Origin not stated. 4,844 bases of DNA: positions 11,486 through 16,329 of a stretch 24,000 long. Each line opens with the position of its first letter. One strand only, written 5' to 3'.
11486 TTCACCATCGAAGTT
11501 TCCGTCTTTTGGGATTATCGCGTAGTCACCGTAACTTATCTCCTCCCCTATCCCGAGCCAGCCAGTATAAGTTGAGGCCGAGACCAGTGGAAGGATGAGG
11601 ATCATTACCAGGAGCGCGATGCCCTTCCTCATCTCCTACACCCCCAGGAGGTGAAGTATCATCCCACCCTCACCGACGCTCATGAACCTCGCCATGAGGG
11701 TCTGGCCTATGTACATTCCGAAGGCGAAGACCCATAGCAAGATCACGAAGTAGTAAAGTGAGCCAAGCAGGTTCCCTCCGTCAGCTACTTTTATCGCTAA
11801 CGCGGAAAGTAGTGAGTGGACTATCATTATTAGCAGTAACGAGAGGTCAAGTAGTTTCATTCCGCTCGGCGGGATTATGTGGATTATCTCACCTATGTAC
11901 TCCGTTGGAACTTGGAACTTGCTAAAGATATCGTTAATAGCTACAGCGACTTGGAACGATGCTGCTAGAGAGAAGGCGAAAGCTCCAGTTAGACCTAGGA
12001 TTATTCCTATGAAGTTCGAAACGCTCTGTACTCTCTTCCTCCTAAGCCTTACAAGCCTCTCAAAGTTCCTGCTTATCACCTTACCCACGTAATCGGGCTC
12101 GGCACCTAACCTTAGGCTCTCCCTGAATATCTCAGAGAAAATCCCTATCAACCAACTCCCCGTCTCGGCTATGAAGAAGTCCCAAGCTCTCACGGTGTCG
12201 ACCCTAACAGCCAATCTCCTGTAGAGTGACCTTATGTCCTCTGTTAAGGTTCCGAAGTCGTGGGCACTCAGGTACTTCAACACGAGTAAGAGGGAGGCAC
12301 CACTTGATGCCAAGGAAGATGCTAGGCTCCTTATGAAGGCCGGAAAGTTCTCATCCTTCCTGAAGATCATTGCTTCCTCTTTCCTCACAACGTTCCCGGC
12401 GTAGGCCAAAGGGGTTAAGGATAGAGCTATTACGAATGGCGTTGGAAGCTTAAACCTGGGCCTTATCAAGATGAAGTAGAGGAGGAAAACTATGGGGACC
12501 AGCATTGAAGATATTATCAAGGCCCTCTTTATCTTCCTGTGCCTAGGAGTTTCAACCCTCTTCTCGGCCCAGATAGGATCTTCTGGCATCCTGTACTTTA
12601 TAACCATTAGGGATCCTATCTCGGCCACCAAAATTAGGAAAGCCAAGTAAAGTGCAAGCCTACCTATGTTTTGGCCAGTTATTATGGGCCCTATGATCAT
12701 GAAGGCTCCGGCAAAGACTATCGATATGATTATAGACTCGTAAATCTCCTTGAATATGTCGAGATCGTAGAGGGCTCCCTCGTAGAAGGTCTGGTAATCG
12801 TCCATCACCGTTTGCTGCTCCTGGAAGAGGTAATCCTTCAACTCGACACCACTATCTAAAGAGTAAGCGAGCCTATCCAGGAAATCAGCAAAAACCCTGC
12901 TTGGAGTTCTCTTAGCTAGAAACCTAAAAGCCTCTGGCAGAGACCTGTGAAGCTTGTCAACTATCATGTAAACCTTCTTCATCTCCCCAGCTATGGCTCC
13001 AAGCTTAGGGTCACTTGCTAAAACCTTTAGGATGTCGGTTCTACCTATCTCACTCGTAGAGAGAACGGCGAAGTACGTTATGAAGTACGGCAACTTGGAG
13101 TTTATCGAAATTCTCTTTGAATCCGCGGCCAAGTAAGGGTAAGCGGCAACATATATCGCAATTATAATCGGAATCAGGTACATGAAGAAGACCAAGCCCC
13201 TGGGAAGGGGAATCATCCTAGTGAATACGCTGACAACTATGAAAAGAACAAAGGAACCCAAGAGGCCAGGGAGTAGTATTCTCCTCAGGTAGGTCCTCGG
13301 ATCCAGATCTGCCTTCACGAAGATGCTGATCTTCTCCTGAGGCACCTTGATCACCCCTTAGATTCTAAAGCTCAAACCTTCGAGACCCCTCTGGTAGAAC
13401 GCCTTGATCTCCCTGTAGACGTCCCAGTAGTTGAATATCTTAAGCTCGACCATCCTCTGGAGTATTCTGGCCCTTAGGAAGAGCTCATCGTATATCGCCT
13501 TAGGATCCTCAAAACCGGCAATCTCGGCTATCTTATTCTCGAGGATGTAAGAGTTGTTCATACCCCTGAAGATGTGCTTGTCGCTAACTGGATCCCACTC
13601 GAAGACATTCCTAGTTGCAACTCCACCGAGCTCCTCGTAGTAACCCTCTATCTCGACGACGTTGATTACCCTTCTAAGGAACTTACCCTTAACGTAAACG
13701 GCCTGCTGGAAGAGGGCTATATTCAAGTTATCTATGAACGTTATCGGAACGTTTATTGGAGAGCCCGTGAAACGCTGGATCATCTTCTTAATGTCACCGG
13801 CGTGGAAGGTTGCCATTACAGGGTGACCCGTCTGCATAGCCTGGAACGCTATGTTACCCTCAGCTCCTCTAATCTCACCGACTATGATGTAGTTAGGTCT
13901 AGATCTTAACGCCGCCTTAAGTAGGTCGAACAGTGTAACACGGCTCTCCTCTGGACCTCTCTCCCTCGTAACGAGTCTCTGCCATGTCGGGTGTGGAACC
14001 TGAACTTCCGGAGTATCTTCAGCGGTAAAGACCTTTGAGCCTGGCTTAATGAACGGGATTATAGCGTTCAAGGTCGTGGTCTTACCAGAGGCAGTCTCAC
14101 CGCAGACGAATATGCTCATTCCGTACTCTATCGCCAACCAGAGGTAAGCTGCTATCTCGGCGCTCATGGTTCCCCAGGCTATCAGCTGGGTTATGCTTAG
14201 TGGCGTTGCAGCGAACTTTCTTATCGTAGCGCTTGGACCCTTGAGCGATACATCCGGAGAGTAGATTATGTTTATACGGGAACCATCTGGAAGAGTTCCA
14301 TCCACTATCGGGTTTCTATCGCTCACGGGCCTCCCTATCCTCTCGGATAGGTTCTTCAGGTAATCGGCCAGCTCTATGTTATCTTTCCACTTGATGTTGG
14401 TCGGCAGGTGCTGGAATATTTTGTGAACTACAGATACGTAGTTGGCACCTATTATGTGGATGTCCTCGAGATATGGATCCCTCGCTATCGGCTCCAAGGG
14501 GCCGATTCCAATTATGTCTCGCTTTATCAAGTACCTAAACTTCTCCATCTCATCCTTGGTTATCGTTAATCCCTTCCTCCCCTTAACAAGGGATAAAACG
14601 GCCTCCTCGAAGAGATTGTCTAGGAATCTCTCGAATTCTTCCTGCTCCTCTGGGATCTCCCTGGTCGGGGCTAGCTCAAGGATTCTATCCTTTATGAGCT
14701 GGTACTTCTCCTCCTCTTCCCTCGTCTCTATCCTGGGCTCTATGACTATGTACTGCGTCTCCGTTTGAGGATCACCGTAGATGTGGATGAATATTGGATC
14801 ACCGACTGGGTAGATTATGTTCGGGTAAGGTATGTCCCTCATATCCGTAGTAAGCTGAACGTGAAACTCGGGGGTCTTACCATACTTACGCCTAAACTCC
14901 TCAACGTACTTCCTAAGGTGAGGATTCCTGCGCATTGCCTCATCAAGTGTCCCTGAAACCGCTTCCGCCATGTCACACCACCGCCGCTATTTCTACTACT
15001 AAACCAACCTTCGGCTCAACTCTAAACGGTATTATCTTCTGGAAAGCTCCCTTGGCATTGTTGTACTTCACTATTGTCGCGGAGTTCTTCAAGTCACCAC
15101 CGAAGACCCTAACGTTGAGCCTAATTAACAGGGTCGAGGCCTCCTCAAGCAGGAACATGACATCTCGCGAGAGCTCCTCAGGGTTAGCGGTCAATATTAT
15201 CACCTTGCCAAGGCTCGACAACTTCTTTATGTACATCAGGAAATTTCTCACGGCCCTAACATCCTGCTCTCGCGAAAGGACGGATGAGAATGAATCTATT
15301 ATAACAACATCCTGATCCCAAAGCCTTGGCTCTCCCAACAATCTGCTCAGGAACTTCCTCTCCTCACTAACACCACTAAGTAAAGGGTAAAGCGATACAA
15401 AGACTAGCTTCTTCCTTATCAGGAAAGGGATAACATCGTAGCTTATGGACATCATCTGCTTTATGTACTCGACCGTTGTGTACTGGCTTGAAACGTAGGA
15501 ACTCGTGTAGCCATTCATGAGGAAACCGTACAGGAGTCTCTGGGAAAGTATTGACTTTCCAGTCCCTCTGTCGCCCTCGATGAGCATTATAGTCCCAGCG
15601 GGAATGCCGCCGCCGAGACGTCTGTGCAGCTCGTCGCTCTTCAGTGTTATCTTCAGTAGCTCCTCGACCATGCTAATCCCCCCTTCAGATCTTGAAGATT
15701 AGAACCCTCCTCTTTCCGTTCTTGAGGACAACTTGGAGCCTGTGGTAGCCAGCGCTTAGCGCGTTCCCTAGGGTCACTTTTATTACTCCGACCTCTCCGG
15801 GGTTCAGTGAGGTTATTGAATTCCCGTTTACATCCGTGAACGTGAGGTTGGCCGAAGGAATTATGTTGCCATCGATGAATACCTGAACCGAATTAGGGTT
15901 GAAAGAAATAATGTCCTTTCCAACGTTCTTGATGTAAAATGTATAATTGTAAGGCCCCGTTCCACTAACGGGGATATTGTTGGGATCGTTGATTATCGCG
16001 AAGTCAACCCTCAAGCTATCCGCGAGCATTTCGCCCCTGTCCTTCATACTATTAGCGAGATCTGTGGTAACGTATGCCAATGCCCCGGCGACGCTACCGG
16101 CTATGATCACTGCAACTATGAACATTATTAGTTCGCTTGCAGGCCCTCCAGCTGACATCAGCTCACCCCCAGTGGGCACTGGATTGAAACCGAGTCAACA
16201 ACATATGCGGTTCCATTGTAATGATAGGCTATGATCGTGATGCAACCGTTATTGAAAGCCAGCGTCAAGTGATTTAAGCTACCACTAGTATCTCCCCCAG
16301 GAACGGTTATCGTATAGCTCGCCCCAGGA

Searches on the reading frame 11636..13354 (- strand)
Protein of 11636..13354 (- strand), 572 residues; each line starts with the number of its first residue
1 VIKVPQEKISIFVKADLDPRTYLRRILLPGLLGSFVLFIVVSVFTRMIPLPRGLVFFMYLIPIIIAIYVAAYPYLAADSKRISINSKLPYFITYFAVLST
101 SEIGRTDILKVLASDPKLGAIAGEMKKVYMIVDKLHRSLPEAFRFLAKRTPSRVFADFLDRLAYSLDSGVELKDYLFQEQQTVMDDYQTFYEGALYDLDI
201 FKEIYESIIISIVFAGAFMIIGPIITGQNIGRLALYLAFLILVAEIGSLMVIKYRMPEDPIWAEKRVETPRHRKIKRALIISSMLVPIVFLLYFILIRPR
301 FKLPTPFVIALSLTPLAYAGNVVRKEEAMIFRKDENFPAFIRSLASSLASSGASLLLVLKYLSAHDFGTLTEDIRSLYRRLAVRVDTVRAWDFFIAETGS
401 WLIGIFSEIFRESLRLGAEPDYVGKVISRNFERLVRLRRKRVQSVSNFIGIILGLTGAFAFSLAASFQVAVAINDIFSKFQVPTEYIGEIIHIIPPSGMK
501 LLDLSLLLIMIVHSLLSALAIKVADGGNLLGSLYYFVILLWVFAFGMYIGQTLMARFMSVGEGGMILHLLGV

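Call 12: search_protein_families(library=pfam, max_evalue=0.001, proteins=[window:11636-13354:-])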
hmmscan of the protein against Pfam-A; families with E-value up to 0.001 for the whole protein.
window:11636-13354:- (572 aa): 1 family
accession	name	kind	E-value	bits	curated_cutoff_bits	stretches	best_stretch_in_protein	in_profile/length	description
PF00482.28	T2SSF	-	5.6e-13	49.4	25.2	2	91-218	1-123/125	Type II secretion system (T2SS), protein F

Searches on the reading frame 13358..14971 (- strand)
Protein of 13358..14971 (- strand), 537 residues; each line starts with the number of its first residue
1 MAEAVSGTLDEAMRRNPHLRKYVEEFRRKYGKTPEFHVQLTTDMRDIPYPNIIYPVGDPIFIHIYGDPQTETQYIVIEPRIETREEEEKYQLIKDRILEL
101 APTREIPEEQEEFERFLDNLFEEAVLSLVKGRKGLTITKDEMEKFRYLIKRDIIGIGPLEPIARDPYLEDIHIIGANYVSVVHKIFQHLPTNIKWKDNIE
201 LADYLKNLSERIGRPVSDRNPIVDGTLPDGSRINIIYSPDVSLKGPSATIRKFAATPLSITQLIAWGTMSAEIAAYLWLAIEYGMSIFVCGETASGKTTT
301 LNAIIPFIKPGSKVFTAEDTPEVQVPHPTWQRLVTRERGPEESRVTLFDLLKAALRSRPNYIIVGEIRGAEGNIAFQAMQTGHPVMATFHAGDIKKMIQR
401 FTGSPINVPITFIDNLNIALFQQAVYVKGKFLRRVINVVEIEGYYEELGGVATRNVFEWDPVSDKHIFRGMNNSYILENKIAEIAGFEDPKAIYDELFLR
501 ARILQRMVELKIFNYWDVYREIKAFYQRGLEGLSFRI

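Call 12: search_protein_families(library=pfam, max_evalue=0.001, proteins=[window:13358-14971:-])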
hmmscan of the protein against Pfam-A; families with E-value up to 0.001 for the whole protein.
window:13358-14971:- (537 aa): 1 family
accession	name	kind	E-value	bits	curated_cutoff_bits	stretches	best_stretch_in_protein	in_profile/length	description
PF00437.27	T2SSE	-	3.4e-34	118.5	24.9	1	183-402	28-256/370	Type II/IV secretion system protein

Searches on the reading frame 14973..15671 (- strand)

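Call 12: search_protein_families(library=pfam, max_evalue=0.001, proteins=[window:14973-15671:-])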
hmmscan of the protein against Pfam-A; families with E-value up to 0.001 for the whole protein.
window:14973-15671:- (232 aa): 4 families
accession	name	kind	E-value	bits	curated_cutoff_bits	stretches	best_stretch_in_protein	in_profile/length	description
PF06745.19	ATPase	-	1e-17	64.8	26.6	1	15-224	8-224/231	KaiC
PF13481.12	AAA_25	-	0.00046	20.3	27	0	18-47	25-54/195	AAA domain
PF20720.3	nSTAND3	-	0.00053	20.2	27.2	0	28-64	19-54/155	Novel STAND NTPase 3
PF13238.12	AAA_18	-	0.00072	20.4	29.4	0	30-167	2-104/128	AAA domain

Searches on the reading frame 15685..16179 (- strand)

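Call 12: search_protein_families(library=pfam, max_evalue=0.001, proteins=[window:15685-16179:-])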
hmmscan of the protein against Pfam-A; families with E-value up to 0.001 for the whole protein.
window:15685-16179:- (164 aa): 1 family
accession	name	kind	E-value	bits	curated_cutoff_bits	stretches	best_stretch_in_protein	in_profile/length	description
PF01917.21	Arch_flagellin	-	1.1e-28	101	29.5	1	12-160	4-160/162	Archaebacterial flagellin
